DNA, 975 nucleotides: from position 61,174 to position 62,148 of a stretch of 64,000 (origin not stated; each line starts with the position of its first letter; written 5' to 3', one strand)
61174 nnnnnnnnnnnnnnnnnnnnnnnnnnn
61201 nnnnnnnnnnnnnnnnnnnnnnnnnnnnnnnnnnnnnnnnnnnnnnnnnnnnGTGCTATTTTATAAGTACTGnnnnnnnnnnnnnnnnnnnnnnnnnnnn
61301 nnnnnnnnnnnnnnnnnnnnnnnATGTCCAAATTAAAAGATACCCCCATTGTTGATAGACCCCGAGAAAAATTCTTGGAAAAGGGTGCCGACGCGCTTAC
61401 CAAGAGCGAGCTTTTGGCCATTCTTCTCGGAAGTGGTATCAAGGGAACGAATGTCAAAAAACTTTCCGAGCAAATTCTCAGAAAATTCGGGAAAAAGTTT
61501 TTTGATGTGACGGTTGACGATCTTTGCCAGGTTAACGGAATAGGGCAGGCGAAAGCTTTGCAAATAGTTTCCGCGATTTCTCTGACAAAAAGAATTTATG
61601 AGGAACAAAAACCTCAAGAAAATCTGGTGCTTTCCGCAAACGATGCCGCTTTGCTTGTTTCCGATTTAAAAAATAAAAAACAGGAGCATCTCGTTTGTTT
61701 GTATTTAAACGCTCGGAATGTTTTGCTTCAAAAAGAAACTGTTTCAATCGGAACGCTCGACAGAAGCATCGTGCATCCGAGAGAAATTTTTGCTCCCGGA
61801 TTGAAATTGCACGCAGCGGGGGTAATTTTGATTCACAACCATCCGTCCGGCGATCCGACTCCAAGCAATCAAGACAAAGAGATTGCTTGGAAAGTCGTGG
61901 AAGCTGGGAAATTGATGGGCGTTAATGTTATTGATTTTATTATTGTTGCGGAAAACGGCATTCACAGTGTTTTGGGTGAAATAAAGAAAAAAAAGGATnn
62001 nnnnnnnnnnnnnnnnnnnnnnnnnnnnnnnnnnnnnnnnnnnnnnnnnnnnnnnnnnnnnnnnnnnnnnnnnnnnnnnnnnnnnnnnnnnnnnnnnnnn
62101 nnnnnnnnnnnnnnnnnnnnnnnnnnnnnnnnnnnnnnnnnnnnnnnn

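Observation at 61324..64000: RadC-like JAB domain fused to a C5-cytosine DNA methyltransferase, followed by an overlapping unknown ORF (candidate restriction endonuclease)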

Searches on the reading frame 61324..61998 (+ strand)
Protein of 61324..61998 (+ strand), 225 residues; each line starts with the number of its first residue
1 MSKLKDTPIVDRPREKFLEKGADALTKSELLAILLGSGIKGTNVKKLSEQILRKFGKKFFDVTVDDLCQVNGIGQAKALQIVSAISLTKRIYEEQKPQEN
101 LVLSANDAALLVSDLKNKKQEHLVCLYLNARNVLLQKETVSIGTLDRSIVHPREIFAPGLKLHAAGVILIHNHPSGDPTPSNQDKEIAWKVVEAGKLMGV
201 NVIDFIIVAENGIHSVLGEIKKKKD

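Call 23: search_protein_representatives(protein=window:61324-61998:+)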
Query: 225 residues. Proteins with E-value up to 0.001 (for the whole library): 40085; up to 1e-10: 18125; up to 1e-30: 990. The best 150 are listed.
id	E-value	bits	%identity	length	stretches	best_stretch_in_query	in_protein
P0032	1.4e-104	364.3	75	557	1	1-222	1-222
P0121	7.3e-87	306.4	63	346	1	1-216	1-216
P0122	6.4e-86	303.4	62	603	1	1-224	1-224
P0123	4.1e-85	300.7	62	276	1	1-218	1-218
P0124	1.8e-75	269.2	59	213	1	1-211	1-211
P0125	9.6e-75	266.8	54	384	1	1-221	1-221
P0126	7.9e-72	257.3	55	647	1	4-220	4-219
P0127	1.4e-66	240.2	55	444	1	2-214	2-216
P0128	9.7e-60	217.8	70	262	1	35-185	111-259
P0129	1.5e-58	214.0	49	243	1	12-217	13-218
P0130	1.9e-57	210.4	47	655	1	3-219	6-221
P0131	2.5e-57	210.0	47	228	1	3-214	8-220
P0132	1.5e-54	200.8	45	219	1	5-216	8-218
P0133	4.1e-52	192.9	46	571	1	4-220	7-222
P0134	5.8e-52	192.4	62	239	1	83-222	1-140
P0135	1.4e-51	191.1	45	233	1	11-214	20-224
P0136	3.5e-51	189.9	45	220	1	3-216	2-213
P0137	1.5e-50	187.8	44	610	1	4-217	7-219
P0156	2.8e-46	173.9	42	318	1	4-215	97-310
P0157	3.6e-46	173.5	44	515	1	4-218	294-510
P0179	9.9e-44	165.5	39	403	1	3-215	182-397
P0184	1.4e-43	165.0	41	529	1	3-210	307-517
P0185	1.4e-43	165.0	44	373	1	4-210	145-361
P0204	2.3e-42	161.1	42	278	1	4-210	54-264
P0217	7.8e-42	159.3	39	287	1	4-211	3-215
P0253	1.5e-40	155.1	40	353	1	5-212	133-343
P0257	2.5e-40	154.4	39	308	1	11-216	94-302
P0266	4.0e-40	153.8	39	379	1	3-214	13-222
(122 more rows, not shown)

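Call 24: search_protein_families(library=pfam, proteins=[P0121, P0122, P0123, P0125, P0126, P0127, P0130, P0133, P0137, P0128], max_evalue=0.001)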
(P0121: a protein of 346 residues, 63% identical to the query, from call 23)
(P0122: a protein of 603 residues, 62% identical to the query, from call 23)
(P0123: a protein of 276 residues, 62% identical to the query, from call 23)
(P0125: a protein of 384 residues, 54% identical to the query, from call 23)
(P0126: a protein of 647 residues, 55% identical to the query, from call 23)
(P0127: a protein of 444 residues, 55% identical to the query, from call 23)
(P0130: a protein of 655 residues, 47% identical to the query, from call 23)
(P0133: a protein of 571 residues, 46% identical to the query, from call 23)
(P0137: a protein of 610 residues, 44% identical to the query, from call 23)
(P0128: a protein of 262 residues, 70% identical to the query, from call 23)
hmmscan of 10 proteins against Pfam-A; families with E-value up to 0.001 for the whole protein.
P0121 (346 aa): 4 families
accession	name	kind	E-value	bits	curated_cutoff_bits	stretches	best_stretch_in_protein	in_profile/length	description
PF04002.20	RadC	-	4.6e-38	130.3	22.1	1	103-218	2-118/121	RadC-like JAB domain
PF20582.4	UPF0758_N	-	6e-22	78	27.1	1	5-78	2-76/77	UPF0758 N-terminal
PF02086.21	MethyltransfD12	-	2.5e-08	34.4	22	1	278-334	1-55/253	D12 class N6 adenine-specific DNA methyltransferase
PF14520.12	HHH_5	-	0.00063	20.6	27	0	65-85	2-23/57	Helix-hairpin-helix domain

P0122 (603 aa): 4 families
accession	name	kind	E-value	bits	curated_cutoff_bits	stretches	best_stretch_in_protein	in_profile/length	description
PF04002.20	RadC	-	1.5e-37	128.6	22.1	1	102-219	1-119/121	RadC-like JAB domain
PF02086.21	MethyltransfD12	-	6.8e-36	124.7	22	1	278-531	1-241/253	D12 class N6 adenine-specific DNA methyltransferase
PF20582.4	UPF0758_N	-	1.1e-22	80.3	27.1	1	4-78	1-76/77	UPF0758 N-terminal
PF03602.21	Cons_hypoth95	-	1.2e-06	28.8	24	0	463-492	107-138/182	Conserved hypothetical protein 95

P0123 (276 aa): 2 families
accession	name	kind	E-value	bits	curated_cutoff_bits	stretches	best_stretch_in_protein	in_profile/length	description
PF04002.20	RadC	-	1.4e-35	122.3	22.1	1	110-217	10-117/121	RadC-like JAB domain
PF20582.4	UPF0758_N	-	8e-23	80.7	27.1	1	4-78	1-76/77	UPF0758 N-terminal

P0125 (384 aa): 3 families
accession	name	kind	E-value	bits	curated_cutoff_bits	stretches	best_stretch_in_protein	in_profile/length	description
PF00145.23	DNA_methylase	-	1.3e-48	166.5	22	1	253-382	1-122/324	C-5 cytosine-specific DNA methylase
PF04002.20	RadC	-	1.1e-37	129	22.1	1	105-217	4-117/121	RadC-like JAB domain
PF20582.4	UPF0758_N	-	6.1e-24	84.3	27.1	1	4-78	1-76/77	UPF0758 N-terminal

P0126 (647 aa): 3 families
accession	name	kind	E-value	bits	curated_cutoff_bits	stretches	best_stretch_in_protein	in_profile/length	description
PF00145.23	DNA_methylase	-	7.3e-73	246.2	22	1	254-643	1-323/324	C-5 cytosine-specific DNA methylase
PF04002.20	RadC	-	2.5e-39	134.4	22.1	1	103-218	3-119/121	RadC-like JAB domain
PF20582.4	UPF0758_N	-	1.1e-21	77.1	27.1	1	4-79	1-77/77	UPF0758 N-terminal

P0127 (444 aa): 3 families
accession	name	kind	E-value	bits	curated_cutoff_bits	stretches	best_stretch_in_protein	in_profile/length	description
PF04002.20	RadC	-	3e-34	118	22.1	1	104-221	2-119/121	RadC-like JAB domain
PF20582.4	UPF0758_N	-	2.2e-21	76.2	27.1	1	4-78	1-76/77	UPF0758 N-terminal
PF02086.21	MethyltransfD12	-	9.4e-18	65.3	22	1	280-432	1-140/253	D12 class N6 adenine-specific DNA methyltransferase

P0130 (655 aa): 8 families
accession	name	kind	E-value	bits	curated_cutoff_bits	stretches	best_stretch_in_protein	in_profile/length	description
PF04002.20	RadC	-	4.5e-38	130.3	22.1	1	106-220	3-118/121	RadC-like JAB domain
PF01555.25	N6_N4_Mtase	-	1.6e-26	94.1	26.7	2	193-334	63-213/221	DNA methylase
PF20582.4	UPF0758_N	-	1.2e-21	77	27.1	1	7-81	1-76/77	UPF0758 N-terminal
PF14520.12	HHH_5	-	2.5e-06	28.3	27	1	52-88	16-55/57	Helix-hairpin-helix domain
PF00633.29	HHH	-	2.3e-05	24.4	24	1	60-86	3-29/30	Helix-hairpin-helix motif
PF01170.24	UPF0020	-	2.8e-05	24.3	22.3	0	469-498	105-136/197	RMKL-like, methyltransferase domain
PF13847.12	Methyltransf_31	-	0.00077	19.6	27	0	553-590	76-113/145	Methyltransferase domain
PF01858.22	RB_A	-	0.00091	19.6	25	1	67-215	25-165/196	Retinoblastoma-associated protein A domain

P0133 (571 aa): 3 families
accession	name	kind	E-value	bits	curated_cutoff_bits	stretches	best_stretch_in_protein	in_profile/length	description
PF00145.23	DNA_methylase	-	8.1e-83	279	22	1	258-564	1-322/324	C-5 cytosine-specific DNA methylase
PF04002.20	RadC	-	5.1e-38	130.2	22.1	1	104-219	1-117/121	RadC-like JAB domain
PF20582.4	UPF0758_N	-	2.4e-20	72.8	27.1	1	7-82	1-77/77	UPF0758 N-terminal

P0137 (610 aa): 3 families
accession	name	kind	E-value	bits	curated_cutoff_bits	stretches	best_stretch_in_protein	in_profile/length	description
PF04002.20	RadC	-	3.9e-35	120.9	22.1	1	113-218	10-116/121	RadC-like JAB domain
PF02086.21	MethyltransfD12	-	3.4e-29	102.8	22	1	278-535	1-241/253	D12 class N6 adenine-specific DNA methyltransferase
PF20582.4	UPF0758_N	-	2.6e-20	72.7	27.1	1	7-82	1-77/77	UPF0758 N-terminal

P0128 (262 aa): 4 families
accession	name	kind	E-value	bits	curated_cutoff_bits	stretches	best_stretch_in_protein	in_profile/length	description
PF04002.20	RadC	-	4e-25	88.5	22.1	1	184-257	9-83/121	RadC-like JAB domain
PF02861.25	Clp_N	-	3.9e-19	69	20.7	2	17-66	1-52/53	Clp amino terminal domain, pathogenicity island component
PF00633.29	HHH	-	6.7e-05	23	24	1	131-157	3-29/30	Helix-hairpin-helix motif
PF20582.4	UPF0758_N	-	0.00064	20.2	27.1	0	131-152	55-76/77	UPF0758 N-terminal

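Call 25: search_protein_families(library=pfam, proteins=[P0157, P0184, P0179, P0185, P0253, P0156, P0257, P0266, P0217, P0204], max_evalue=0.001)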
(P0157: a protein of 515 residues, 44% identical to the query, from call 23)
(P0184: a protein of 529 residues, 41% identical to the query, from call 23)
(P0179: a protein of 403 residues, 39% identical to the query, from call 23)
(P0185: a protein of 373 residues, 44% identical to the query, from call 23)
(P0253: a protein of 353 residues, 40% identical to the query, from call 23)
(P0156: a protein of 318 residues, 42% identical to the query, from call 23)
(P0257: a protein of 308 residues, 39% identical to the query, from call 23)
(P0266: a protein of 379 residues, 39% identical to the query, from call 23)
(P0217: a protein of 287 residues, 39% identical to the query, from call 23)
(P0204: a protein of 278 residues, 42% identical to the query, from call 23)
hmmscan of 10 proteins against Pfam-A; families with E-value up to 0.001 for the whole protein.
P0157 (515 aa): 7 families
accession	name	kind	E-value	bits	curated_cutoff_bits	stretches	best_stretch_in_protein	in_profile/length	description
PF04002.20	RadC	-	1.6e-42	144.7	22.1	1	396-512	3-120/121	RadC-like JAB domain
PF20582.4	UPF0758_N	-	1.1e-17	64.3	27.1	1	295-371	2-77/77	UPF0758 N-terminal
PF08241.18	Methyltransf_11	-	4.7e-11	43.6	21.2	1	70-125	37-94/95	Methyltransferase domain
PF13489.12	Methyltransf_23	-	2.6e-06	27.7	27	1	88-181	78-163/164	Methyltransferase domain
PF13649.12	Methyltransf_25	-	1.7e-05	25.8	27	1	77-122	50-97/97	Methyltransferase domain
PF13847.12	Methyltransf_31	-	5.6e-05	23.3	27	1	77-128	58-111/145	Methyltransferase domain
PF08242.18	Methyltransf_12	-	0.0001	23.4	30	1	67-124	38-98/98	Methyltransferase domain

P0184 (529 aa): 3 families
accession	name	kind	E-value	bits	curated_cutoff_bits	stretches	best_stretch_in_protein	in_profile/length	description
PF04002.20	RadC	-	1.7e-43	147.8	22.1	1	408-528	1-121/121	RadC-like JAB domain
PF20582.4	UPF0758_N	-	1.4e-27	96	27.1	1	309-385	2-77/77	UPF0758 N-terminal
PF14520.12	HHH_5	-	0.00054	20.8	27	0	352-391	15-55/57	Helix-hairpin-helix domain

P0179 (403 aa): 3 families
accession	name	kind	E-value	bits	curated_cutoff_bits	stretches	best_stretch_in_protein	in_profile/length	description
PF04002.20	RadC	-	3.4e-44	150.1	22.1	1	283-393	1-111/121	RadC-like JAB domain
PF20582.4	UPF0758_N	-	1.1e-26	93.1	27.1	1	183-259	1-77/77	UPF0758 N-terminal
PF12826.13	HHH_2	-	0.0005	20.6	27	0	227-266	16-56/64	Helix-hairpin-helix motif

P0185 (373 aa): 2 families
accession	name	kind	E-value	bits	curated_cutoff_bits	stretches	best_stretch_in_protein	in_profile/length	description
PF04002.20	RadC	-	1.4e-46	157.8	22.1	1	252-370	1-120/121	RadC-like JAB domain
PF20582.4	UPF0758_N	-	2.2e-23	82.5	27.1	1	145-230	1-77/77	UPF0758 N-terminal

P0253 (353 aa): 5 families
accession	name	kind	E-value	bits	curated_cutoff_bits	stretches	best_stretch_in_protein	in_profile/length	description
PF04002.20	RadC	-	2.7e-44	150.4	22.1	1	232-351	1-120/121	RadC-like JAB domain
PF20582.4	UPF0758_N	-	5.5e-29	100.5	27.1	1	134-209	3-77/77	UPF0758 N-terminal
PF14520.12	HHH_5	-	2.5e-05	25.1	27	1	176-215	15-55/57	Helix-hairpin-helix domain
PF12826.13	HHH_2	-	7.9e-05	23.2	27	1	177-213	17-53/64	Helix-hairpin-helix motif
PF00633.29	HHH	-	9e-05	22.6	24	1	186-213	2-29/30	Helix-hairpin-helix motif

P0156 (318 aa): 2 families
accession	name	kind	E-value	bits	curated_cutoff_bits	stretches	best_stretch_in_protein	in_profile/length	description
PF04002.20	RadC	-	2.5e-43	147.3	22.1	1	200-316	4-121/121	RadC-like JAB domain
PF20582.4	UPF0758_N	-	6e-20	71.5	27.1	1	98-174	2-77/77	UPF0758 N-terminal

P0257 (308 aa): 4 families
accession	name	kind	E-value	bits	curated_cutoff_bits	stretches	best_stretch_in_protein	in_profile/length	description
PF04002.20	RadC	-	3.1e-44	150.2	22.1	1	192-306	6-120/121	RadC-like JAB domain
PF20582.4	UPF0758_N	-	9.7e-26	90.1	27.1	1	89-164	3-77/77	UPF0758 N-terminal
PF12826.13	HHH_2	-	2.8e-06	27.8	27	1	130-167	15-52/64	Helix-hairpin-helix motif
PF14520.12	HHH_5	-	7.9e-06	26.7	27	1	130-171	14-56/57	Helix-hairpin-helix domain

P0266 (379 aa): 2 families
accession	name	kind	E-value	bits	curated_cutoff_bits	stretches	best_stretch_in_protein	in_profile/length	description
PF04002.20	RadC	-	1.1e-39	135.5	22.1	1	110-227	1-119/121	RadC-like JAB domain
PF20582.4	UPF0758_N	-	1.2e-13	51.4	27.1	1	15-88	2-75/77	UPF0758 N-terminal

P0217 (287 aa): 4 families
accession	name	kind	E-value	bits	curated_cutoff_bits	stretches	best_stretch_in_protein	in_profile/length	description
PF04002.20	RadC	-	6.6e-43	145.9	22.1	1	107-224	3-120/121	RadC-like JAB domain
PF20582.4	UPF0758_N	-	1.8e-21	76.4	27.1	1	3-80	1-76/77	UPF0758 N-terminal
PF14520.12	HHH_5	-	1.3e-05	26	27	1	56-87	24-55/57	Helix-hairpin-helix domain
PF14464.11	Prok-JAB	-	0.00015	22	25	1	138-203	45-101/114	Prokaryotic homologs of the JAB domain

P0204 (278 aa): 5 families
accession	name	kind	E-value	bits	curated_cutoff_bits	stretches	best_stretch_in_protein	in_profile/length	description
PF04002.20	RadC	-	1e-40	138.8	22.1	1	157-274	3-120/121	RadC-like JAB domain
PF20582.4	UPF0758_N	-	1.5e-25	89.5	27.1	1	54-131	1-77/77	UPF0758 N-terminal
PF14520.12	HHH_5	-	3.3e-06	27.9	27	1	97-136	14-54/57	Helix-hairpin-helix domain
PF12826.13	HHH_2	-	3.8e-06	27.4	27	1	97-135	15-53/64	Helix-hairpin-helix motif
PF14464.11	Prok-JAB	-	0.00087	19.6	25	0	174-254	31-95/114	Prokaryotic homologs of the JAB domain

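Call 27: find_encoding_contigs(protein=P0122, flank=6000, max_places=3)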
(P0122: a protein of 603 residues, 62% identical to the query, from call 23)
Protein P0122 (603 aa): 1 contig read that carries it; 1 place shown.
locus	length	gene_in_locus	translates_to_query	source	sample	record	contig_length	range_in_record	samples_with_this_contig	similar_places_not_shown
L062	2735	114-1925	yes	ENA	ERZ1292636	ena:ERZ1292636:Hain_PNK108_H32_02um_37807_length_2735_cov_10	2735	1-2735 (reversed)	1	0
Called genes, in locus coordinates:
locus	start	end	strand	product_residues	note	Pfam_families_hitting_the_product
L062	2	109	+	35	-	?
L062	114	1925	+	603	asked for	PF20582:UPF0758_N, PF04002:RadC, PF03602:Cons_hypoth95 (faint), PF02086:MethyltransfD12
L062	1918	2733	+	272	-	?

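Call 28: find_encoding_contigs(protein=P0130, flank=6000, max_places=3)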
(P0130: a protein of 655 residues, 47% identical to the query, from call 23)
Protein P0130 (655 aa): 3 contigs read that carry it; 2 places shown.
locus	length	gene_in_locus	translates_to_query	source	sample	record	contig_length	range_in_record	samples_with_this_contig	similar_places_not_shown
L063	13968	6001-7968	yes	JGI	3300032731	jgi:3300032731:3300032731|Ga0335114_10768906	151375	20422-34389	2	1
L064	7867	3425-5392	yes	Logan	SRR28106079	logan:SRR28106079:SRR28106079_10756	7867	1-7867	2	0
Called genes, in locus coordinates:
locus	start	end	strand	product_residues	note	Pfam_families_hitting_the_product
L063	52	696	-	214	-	PF05198:IF3_N, PF00707:IF3_C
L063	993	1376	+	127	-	PF22747:Zn_ribbon_DUF2089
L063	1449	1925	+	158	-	PF06445:GyrI-like, PF14526:Cass2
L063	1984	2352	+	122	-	PF00903:Glyoxalase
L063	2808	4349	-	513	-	PF01039:Carboxyl_trans (weak), PF03255:ACCA, PF01039:Carboxyl_trans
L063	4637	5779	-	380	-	PF02771:Acyl-CoA_dh_N, PF02770:Acyl-CoA_dh_M, PF00441:Acyl-CoA_dh_1, PF08028:Acyl-CoA_dh_2, PF22924:ACOX_C_alpha1 (weak)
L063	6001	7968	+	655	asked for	PF20582:UPF0758_N, PF14520:HHH_5 (weak), PF00633:HHH (faint), PF04002:RadC, PF01555:N6_N4_Mtase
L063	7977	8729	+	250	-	PF09019:EcoRII-C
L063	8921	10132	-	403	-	-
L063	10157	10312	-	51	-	-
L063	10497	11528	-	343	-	PF27529:AMPT (faint), PF05343:Peptidase_M42, PF01546:Peptidase_M20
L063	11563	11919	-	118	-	PF04480:DUF559, PF18741:MTES_1575 (weak)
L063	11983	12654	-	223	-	PF11667:DUF3267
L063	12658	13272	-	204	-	-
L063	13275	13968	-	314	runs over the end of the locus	PF01928:CYTH, PF00583:Acetyltransf_1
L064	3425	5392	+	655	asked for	PF20582:UPF0758_N, PF14520:HHH_5 (weak), PF00633:HHH (faint), PF04002:RadC, PF01555:N6_N4_Mtase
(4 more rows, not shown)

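Call 29: find_encoding_contigs(protein=P0137, flank=6000, max_places=3)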
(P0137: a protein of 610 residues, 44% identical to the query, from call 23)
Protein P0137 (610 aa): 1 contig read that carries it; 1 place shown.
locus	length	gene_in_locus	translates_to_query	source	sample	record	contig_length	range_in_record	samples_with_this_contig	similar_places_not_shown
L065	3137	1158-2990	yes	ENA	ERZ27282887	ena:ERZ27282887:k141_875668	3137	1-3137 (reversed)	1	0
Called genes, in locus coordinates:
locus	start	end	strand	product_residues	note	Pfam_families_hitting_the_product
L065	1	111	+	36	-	?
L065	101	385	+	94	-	PF05016:ParE_toxin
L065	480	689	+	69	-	-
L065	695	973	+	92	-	PF05016:ParE_toxin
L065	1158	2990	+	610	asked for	PF20582:UPF0758_N, PF04002:RadC, PF02086:MethyltransfD12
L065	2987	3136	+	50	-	?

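Call 30: find_encoding_contigs(protein=P0126, flank=6000, max_places=3)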
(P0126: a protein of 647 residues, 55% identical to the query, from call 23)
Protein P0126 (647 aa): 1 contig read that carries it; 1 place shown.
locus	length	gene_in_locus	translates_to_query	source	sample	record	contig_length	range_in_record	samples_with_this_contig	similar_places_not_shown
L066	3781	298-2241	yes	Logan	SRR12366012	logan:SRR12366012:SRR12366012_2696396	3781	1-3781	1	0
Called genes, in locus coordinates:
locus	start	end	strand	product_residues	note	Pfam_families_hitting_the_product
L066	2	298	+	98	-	?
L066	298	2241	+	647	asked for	PF20582:UPF0758_N, PF04002:RadC, PF00145:DNA_methylase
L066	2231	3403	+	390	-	PF20296:MTaX1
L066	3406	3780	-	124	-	?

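Call 38: list_cluster_members(proteins=[P0122, P0126, P0130, P0133, P0137, P0129, P0131, P0132, P0135, P0136])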
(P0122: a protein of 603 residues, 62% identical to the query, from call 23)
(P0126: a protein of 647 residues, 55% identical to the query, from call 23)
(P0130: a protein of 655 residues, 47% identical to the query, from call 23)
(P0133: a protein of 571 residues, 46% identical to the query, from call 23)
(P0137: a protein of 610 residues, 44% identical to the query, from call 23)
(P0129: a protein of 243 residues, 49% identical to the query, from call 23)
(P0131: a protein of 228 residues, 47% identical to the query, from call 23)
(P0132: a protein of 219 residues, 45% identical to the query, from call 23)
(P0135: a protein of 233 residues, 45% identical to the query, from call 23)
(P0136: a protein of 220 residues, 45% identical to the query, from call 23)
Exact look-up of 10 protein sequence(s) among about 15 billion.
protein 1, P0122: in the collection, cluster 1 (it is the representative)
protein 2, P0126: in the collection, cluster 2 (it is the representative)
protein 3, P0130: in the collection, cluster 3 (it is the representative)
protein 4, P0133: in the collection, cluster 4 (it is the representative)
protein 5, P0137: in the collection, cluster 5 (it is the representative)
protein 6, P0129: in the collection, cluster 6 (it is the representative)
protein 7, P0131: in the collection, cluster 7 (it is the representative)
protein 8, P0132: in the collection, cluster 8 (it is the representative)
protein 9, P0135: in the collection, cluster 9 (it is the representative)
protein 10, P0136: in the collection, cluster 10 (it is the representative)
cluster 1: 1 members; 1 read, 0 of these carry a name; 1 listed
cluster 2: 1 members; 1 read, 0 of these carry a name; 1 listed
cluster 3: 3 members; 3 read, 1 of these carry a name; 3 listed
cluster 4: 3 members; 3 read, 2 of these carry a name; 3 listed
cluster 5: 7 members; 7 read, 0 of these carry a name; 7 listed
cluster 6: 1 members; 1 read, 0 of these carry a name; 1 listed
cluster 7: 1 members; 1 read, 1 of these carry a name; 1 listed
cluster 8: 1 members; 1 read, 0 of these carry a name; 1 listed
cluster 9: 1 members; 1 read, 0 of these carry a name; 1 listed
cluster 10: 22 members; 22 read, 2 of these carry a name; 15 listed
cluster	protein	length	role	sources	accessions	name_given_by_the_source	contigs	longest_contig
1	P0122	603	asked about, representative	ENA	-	-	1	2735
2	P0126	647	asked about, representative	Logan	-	-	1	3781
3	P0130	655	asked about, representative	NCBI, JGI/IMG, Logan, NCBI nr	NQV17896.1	MAG: DNA repair protein RadC [Armatimonadetes bacterium] | DNA repair protein RadC [Armatimonadota bacterium]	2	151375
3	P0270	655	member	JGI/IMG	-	-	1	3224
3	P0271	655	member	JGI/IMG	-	-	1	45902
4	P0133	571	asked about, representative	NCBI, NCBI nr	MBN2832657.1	MAG: DNA repair protein RadC [Campylobacterales bacterium] | DNA repair protein RadC [Campylobacterales bacterium]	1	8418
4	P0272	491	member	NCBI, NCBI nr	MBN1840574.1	MAG: DNA repair protein RadC, partial [Campylobacterales bacterium] | DNA repair protein RadC [Campylobacterales bacterium]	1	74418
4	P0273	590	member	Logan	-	-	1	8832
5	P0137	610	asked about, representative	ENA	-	-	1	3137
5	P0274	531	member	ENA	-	-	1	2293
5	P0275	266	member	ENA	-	-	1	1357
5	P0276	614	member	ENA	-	-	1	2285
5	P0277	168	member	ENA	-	-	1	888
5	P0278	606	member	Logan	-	-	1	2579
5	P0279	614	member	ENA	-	-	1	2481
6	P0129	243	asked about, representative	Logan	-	-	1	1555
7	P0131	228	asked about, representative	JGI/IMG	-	DNA repair protein RadC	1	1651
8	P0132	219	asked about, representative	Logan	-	-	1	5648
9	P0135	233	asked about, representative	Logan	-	-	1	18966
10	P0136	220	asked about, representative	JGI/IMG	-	-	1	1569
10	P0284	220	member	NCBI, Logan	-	-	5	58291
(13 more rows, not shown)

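Call 43: search_protein_families(library=pfam, proteins=[L062:1918-2733:+, L063:7977-8726:+, L066:2231-3400:+], max_evalue=0.01)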
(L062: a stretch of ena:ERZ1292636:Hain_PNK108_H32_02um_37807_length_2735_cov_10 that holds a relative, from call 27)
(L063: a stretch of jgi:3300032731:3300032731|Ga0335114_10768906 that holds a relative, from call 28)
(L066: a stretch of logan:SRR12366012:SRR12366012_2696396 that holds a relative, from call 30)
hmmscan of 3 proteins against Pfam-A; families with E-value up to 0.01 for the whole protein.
L062:1918-2733:+ (272 aa): 2 families
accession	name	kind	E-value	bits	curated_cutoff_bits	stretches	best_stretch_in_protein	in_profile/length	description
PF02086.21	MethyltransfD12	-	3.5e-31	109.3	22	1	12-264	1-233/253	D12 class N6 adenine-specific DNA methyltransferase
PF03602.21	Cons_hypoth95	-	0.0045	17.1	24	1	167-220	70-126/182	Conserved hypothetical protein 95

L063:7977-8726:+ (250 aa): 1 family
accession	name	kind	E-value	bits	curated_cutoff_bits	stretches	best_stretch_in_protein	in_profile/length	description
PF09019.17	EcoRII-C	-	1.5e-24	87.4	25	1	87-234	13-164/165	EcoRII C terminal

L066:2231-3400:+ (390 aa): 1 family
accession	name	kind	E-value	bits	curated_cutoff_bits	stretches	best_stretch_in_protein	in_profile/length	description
PF20296.3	MTaX1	-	1.6e-22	80.6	25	1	55-160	3-110/111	Methylase-associated X1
